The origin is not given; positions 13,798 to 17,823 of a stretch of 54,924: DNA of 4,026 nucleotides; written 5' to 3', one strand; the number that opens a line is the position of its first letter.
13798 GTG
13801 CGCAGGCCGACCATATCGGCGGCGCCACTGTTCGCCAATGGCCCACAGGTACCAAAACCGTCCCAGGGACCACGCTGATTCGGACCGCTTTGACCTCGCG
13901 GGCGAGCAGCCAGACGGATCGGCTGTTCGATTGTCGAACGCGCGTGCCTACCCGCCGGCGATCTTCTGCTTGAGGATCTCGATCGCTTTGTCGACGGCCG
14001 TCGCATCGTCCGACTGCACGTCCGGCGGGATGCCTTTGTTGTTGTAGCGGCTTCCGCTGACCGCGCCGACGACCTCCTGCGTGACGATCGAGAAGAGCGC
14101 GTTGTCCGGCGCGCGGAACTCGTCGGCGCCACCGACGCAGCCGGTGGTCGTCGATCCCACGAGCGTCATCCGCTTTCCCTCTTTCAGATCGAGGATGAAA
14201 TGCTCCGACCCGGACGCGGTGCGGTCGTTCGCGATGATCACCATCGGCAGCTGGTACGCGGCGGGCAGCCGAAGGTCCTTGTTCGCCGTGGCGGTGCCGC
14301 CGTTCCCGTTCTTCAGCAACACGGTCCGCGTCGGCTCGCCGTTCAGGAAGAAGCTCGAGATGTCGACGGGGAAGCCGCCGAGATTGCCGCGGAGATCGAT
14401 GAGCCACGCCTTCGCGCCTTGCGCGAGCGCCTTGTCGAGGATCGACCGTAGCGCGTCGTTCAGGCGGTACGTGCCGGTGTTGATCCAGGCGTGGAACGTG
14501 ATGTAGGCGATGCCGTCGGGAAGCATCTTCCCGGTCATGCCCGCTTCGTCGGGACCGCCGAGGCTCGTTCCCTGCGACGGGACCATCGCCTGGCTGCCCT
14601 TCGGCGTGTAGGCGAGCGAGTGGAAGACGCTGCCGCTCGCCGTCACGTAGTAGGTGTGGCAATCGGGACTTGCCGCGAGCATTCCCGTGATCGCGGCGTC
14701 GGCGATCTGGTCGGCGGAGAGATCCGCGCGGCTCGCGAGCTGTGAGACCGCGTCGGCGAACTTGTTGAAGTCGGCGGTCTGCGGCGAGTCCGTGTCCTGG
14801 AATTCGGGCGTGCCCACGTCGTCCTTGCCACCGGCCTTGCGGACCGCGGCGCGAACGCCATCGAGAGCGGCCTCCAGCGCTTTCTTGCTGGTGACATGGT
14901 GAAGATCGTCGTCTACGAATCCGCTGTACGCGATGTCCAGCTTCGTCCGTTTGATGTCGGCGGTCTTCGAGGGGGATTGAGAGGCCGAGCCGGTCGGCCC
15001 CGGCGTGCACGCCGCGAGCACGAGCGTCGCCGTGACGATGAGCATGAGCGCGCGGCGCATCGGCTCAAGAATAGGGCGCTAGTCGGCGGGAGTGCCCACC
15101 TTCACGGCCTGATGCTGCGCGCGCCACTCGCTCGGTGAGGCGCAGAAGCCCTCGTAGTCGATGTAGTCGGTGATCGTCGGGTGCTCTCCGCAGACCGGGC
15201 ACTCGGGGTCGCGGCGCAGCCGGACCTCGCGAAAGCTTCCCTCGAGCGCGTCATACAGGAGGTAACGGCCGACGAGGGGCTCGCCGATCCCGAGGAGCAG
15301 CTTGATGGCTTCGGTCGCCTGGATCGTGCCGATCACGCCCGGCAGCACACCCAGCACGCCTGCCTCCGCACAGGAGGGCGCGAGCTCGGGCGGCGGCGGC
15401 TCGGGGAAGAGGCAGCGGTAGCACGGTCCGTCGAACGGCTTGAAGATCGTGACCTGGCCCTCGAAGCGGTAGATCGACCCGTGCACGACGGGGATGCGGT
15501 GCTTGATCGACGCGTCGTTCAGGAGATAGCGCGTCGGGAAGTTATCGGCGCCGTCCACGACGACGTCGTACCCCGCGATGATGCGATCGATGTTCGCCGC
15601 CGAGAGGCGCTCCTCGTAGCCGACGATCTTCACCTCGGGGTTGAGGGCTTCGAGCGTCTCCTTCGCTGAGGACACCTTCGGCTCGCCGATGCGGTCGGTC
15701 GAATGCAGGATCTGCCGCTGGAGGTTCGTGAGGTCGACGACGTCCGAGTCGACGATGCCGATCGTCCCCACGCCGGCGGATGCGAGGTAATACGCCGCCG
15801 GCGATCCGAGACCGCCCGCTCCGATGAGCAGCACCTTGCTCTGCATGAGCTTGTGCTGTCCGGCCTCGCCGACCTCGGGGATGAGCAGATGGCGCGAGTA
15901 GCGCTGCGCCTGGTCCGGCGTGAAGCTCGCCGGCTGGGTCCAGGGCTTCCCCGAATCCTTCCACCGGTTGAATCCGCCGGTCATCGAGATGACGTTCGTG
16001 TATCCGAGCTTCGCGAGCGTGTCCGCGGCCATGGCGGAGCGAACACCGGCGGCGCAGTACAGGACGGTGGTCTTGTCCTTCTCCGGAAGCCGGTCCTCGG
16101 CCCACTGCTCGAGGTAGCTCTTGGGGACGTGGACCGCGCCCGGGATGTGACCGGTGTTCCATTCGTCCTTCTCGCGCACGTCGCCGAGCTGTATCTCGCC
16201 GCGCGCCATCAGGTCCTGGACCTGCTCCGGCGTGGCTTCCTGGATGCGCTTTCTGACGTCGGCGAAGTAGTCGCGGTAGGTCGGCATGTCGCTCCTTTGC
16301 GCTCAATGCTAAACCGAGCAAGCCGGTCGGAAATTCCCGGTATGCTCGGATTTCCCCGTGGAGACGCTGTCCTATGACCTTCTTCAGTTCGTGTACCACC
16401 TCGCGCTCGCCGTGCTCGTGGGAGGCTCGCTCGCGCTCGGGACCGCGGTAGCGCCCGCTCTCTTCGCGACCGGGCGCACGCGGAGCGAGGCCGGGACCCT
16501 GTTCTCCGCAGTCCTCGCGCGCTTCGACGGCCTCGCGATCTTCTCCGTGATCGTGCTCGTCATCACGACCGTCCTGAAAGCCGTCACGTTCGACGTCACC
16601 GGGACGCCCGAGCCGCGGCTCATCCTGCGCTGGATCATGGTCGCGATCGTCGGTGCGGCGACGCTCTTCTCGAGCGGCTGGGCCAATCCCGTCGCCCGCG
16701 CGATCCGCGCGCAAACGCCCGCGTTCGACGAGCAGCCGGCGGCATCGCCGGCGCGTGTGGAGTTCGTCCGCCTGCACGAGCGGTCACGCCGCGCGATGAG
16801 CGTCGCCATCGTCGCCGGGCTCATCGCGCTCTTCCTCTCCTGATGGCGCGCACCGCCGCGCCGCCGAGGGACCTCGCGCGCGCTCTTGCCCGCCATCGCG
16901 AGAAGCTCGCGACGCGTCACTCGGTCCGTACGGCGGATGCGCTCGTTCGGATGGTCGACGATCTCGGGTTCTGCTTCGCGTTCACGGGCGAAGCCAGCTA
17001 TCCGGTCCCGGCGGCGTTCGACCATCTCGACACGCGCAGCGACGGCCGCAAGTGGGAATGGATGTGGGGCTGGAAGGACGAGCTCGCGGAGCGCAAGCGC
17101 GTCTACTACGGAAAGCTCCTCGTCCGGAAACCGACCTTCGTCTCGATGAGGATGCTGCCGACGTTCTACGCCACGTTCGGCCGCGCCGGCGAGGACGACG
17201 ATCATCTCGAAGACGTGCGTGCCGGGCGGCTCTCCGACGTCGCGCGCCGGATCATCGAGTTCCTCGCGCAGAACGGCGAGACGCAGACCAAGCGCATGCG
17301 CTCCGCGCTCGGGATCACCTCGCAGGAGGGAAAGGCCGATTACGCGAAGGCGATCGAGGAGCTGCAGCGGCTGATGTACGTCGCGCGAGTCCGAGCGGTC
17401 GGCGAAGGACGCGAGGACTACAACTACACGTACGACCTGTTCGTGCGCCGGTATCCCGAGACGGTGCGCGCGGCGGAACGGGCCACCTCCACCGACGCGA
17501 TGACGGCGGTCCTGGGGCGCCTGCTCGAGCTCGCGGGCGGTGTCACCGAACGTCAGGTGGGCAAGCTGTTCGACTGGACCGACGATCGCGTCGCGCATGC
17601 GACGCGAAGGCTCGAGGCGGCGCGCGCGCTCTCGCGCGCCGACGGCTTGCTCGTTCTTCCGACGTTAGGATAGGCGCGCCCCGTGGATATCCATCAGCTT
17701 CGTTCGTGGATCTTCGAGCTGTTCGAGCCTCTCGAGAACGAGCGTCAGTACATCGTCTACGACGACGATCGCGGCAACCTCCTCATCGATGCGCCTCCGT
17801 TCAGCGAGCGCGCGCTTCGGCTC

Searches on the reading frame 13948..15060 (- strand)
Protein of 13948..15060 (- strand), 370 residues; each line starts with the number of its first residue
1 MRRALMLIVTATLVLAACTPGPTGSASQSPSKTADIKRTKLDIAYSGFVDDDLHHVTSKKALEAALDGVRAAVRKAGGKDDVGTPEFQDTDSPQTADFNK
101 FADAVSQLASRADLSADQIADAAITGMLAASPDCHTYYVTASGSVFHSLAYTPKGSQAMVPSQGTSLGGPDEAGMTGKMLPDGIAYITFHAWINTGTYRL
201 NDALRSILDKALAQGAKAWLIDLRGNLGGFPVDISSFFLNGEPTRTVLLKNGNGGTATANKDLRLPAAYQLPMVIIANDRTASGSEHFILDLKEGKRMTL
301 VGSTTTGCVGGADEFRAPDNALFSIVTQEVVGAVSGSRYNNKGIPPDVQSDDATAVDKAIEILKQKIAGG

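Call 76: search_protein_families(library=pfam, proteins=[window:13948-15060:-], max_evalue=0.00001)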
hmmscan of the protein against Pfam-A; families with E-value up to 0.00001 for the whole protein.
window:13948-15060:- (370 aa): 1 family
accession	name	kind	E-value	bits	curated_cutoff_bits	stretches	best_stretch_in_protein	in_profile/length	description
PF03572.23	Peptidase_S41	-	2.7e-21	76.3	24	1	184-349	2-164/165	Peptidase family S41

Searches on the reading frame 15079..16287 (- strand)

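Call 76: search_protein_families(library=pfam, proteins=[window:15079-16287:-], max_evalue=0.00001)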
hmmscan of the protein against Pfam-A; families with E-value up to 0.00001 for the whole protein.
window:15079-16287:- (402 aa): 2 families
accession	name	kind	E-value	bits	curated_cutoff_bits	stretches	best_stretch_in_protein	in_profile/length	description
PF00899.27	ThiF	-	3e-87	292.1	28.1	1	130-365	1-238/238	ThiF family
PF00581.25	Rhodanese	-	4.9e-24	85.2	22.2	1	19-111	1-101/102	Rhodanese-like domain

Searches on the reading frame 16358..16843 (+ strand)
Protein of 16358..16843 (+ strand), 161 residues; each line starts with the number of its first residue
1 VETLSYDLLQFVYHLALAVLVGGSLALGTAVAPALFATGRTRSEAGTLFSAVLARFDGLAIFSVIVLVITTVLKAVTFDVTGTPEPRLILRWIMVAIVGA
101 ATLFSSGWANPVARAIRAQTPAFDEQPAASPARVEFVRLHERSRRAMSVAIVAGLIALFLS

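Call 76: search_protein_families(library=pfam, proteins=[window:16358-16843:+], max_evalue=0.00001)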
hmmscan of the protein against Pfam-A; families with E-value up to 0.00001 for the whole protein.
window:16358-16843:+ (161 aa): 1 family
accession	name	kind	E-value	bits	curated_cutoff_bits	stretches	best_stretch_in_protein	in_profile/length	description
PF13664.11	DUF4149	-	1.2e-07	32.4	24.6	1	15-119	1-99/102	Domain of unknown function (DUF4149)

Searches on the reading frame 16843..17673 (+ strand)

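Call 76: search_protein_families(library=pfam, proteins=[window:16843-17673:+], max_evalue=0.00001)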
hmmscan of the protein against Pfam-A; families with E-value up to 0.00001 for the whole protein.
window:16843-17673:+ (276 aa): 1 family
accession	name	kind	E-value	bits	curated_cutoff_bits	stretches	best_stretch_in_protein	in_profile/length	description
PF24741.1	AlkZ-rel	-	1.2e-30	107.1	26.5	1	28-243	1-220/221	AlkZ related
